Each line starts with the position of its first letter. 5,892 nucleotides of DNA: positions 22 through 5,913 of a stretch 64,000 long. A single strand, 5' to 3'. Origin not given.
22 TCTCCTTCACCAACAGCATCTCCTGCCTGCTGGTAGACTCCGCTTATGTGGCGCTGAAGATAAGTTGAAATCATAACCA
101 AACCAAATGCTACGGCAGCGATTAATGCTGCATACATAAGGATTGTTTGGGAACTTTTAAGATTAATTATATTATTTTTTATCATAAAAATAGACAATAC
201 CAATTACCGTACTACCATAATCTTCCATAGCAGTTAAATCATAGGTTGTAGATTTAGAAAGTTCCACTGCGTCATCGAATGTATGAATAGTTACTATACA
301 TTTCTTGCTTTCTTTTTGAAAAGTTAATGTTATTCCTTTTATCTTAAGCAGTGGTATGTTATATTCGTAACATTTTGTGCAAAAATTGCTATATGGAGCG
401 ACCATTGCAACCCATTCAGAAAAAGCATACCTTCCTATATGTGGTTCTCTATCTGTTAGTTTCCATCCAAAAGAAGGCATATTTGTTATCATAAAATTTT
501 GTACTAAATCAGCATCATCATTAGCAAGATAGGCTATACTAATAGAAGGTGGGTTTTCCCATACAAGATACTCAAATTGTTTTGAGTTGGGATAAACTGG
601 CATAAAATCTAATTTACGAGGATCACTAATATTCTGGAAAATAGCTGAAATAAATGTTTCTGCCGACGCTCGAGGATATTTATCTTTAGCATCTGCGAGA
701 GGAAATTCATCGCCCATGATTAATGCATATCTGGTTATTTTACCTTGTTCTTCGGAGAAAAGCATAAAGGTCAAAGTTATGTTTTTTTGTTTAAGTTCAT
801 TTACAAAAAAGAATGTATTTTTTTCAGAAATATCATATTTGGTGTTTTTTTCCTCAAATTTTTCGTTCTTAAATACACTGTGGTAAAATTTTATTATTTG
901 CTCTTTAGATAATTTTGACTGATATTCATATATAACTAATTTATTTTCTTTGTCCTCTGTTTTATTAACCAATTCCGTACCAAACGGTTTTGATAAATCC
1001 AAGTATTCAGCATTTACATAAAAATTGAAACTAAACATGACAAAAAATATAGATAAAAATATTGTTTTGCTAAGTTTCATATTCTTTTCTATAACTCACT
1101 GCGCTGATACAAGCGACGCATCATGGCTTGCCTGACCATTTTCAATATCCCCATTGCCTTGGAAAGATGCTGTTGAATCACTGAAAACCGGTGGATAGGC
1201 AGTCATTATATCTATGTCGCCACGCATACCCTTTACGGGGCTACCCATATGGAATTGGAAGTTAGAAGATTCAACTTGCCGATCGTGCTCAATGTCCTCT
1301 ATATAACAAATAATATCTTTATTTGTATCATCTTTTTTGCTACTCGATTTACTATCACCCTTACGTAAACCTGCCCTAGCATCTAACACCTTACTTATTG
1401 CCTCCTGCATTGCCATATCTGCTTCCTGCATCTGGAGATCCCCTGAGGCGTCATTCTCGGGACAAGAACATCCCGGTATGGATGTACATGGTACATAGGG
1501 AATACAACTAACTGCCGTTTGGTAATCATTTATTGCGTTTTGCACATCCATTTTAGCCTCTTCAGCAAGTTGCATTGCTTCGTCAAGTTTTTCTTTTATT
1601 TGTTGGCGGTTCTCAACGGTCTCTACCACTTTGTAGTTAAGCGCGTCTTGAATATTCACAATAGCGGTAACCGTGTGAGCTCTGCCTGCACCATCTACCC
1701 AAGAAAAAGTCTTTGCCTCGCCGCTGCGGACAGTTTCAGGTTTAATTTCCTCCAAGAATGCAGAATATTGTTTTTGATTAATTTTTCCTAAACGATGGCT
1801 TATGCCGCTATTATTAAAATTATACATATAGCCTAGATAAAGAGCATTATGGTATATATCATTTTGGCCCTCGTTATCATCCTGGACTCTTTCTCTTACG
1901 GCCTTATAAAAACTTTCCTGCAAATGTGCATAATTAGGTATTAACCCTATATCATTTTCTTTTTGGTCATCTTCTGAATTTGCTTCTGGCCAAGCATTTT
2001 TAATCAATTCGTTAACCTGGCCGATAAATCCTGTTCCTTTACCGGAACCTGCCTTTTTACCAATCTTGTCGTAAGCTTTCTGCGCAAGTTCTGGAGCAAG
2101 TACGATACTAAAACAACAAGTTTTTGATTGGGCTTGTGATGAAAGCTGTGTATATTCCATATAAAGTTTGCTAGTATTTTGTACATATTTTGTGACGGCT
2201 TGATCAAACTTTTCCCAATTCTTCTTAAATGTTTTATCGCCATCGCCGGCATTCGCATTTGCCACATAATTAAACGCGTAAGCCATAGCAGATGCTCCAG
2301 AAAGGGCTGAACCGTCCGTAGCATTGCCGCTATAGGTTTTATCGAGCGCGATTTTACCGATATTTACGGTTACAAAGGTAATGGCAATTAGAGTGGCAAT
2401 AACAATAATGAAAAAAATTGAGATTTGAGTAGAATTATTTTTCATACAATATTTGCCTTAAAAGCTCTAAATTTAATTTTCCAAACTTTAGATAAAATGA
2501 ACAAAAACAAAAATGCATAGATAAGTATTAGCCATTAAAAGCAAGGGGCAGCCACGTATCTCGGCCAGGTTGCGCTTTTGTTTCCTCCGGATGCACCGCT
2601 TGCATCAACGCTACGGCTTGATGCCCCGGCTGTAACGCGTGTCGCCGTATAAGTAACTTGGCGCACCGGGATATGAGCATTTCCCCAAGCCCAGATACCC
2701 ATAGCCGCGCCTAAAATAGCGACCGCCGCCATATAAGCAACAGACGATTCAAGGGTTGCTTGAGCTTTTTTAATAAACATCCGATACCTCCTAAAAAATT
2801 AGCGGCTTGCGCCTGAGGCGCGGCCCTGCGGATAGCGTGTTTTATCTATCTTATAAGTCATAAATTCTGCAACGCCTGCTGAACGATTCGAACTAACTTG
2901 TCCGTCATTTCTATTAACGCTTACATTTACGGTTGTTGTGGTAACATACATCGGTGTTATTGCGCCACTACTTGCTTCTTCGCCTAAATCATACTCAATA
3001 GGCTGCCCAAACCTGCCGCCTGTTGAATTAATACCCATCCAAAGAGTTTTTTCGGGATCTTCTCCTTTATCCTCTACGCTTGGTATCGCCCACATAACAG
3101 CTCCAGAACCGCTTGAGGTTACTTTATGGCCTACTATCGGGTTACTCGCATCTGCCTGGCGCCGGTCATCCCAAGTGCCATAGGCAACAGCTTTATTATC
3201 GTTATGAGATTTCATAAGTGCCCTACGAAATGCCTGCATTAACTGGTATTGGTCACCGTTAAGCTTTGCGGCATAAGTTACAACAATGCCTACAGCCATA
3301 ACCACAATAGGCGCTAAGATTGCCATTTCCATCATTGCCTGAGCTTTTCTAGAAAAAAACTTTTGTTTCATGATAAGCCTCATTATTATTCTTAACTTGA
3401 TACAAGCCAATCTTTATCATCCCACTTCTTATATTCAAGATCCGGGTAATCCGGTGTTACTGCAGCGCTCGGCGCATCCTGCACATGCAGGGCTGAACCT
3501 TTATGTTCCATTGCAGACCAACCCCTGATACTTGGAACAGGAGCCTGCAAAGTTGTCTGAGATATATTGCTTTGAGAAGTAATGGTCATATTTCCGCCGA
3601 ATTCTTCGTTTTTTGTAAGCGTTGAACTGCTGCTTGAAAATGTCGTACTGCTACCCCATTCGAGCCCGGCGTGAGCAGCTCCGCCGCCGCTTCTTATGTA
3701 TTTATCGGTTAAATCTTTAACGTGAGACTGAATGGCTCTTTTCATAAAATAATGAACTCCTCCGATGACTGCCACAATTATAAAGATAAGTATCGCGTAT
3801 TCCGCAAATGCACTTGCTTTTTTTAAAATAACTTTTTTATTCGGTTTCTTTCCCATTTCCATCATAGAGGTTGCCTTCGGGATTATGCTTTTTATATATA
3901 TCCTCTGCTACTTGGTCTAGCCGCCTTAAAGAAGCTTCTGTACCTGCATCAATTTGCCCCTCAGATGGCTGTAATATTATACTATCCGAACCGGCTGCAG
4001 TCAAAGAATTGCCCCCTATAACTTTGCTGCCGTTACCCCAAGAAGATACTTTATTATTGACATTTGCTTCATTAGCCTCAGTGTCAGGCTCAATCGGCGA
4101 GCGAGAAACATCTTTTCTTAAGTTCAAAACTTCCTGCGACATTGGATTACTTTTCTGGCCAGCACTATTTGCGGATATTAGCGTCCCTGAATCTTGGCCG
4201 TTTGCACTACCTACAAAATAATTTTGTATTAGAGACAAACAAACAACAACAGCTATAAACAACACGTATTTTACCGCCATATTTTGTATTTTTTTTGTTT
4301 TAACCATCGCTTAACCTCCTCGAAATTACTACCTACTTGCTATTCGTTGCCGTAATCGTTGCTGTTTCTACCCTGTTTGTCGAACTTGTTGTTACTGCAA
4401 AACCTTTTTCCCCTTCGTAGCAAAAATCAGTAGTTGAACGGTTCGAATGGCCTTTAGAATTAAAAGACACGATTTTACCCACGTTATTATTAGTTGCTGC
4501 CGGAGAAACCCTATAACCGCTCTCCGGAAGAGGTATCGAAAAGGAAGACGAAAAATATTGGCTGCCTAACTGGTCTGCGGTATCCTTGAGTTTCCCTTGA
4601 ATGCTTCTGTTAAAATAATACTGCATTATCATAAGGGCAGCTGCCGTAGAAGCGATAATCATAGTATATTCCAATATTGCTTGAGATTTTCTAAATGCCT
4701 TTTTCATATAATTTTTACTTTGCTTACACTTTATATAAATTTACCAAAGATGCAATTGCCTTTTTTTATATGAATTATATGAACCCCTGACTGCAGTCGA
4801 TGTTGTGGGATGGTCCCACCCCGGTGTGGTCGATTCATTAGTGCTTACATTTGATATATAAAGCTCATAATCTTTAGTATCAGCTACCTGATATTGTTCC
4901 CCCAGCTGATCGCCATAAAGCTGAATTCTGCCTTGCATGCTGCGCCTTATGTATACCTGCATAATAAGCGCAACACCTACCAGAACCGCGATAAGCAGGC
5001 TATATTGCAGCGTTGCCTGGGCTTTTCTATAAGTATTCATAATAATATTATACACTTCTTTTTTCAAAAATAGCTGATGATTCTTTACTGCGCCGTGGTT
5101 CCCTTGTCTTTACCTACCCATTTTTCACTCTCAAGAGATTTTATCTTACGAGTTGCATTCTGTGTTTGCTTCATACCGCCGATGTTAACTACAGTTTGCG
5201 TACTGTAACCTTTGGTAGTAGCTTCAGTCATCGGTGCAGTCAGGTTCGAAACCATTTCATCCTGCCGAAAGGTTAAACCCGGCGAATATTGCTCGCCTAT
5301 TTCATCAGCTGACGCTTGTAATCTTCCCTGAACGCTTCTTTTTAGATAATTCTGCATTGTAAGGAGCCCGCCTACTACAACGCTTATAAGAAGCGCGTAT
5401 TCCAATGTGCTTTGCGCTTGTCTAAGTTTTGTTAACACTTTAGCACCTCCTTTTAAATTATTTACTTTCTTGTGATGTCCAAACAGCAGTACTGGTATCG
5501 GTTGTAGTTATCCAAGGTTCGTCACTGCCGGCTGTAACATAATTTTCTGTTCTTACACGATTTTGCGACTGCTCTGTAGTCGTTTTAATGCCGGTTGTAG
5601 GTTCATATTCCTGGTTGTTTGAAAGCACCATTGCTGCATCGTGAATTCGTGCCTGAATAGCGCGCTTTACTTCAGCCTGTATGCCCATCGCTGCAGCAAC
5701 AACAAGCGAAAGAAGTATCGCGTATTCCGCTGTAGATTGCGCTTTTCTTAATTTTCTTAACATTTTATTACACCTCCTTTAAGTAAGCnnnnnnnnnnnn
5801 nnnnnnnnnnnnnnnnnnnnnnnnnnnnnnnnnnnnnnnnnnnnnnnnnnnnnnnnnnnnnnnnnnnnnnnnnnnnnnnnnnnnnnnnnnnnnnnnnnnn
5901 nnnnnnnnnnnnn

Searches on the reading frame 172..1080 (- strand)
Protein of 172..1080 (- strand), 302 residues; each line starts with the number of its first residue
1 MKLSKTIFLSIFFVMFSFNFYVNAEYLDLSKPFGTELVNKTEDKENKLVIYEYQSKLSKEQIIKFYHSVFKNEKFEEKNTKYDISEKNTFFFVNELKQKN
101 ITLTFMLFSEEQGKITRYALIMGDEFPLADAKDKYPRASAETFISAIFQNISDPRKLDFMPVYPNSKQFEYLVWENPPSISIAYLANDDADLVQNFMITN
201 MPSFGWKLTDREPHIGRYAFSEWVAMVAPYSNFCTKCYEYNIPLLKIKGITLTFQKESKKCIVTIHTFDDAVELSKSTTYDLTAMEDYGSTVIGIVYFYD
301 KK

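Call 11: search_protein_families(library=pfam, proteins=[window:172-1080:-], max_evalue=0.01)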
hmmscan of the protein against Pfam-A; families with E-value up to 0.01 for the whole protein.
window:172-1080:- (302 aa): 0 families

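Call 47: search_protein_families(library=ncbifam, proteins=[window:172-1080:-], max_evalue=0.1)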
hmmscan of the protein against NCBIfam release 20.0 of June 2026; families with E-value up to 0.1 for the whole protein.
window:172-1080:- (302 aa): 1 family
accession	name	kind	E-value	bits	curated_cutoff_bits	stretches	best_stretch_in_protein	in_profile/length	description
TIGR01200.1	GLPGLI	subfamily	0.061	13.1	50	0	10-134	4-126/229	GLPGLI family protein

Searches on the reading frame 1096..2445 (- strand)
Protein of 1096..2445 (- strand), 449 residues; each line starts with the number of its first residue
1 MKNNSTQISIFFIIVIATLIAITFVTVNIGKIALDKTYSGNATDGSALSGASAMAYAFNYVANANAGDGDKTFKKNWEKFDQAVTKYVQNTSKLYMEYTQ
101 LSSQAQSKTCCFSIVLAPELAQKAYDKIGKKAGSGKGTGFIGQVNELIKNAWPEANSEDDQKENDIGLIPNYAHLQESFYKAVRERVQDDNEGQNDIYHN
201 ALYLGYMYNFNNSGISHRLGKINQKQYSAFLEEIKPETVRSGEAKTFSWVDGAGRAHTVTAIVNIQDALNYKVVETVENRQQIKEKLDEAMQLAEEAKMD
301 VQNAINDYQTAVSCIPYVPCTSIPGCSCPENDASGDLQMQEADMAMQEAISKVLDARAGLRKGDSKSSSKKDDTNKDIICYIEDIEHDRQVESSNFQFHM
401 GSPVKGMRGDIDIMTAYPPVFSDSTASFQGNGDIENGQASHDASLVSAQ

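Call 11: search_protein_families(library=pfam, proteins=[window:1096-2445:-], max_evalue=0.01)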
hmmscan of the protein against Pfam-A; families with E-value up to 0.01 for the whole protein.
window:1096-2445:- (449 aa): 1 family
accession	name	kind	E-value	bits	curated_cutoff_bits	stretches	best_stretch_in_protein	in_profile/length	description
PF13400.11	Tad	-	8.5e-06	26.4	22.3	1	7-53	2-47/47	Putative Flp pilus-assembly TadE/G-like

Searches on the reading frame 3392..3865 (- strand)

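Call 12: search_protein_families(library=pfam, proteins=[window:3392-3865:-], max_evalue=1)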
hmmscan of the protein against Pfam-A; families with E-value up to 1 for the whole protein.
window:3392-3865:- (157 aa): 2 families
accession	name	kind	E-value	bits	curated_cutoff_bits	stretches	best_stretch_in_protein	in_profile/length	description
PF13314.11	DUF4083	-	0.2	12.1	25.4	1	24-49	9-34/57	Domain of unknown function (DUF4083)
PF03672.18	UPF0154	-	0.78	10.1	27.1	0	1-13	39-51/60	Uncharacterised protein family (UPF0154)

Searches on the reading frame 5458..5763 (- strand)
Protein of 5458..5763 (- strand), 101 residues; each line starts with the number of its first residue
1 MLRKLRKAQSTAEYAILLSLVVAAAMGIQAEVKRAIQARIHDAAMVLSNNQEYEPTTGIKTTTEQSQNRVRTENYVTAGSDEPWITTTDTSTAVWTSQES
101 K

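Call 12: search_protein_families(library=pfam, proteins=[window:5458-5763:-], max_evalue=1)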
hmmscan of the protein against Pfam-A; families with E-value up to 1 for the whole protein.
window:5458-5763:- (101 aa): 1 family
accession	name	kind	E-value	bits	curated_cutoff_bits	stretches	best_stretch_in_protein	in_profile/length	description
PF11294.13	DUF3095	-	0.094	12.3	22.2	1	16-88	190-262/378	Protein of unknown function (DUF3095)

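Call 47: search_protein_families(library=ncbifam, proteins=[window:5458-5763:-], max_evalue=0.1)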
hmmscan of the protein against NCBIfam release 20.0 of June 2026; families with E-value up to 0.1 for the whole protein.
window:5458-5763:- (101 aa): 0 families
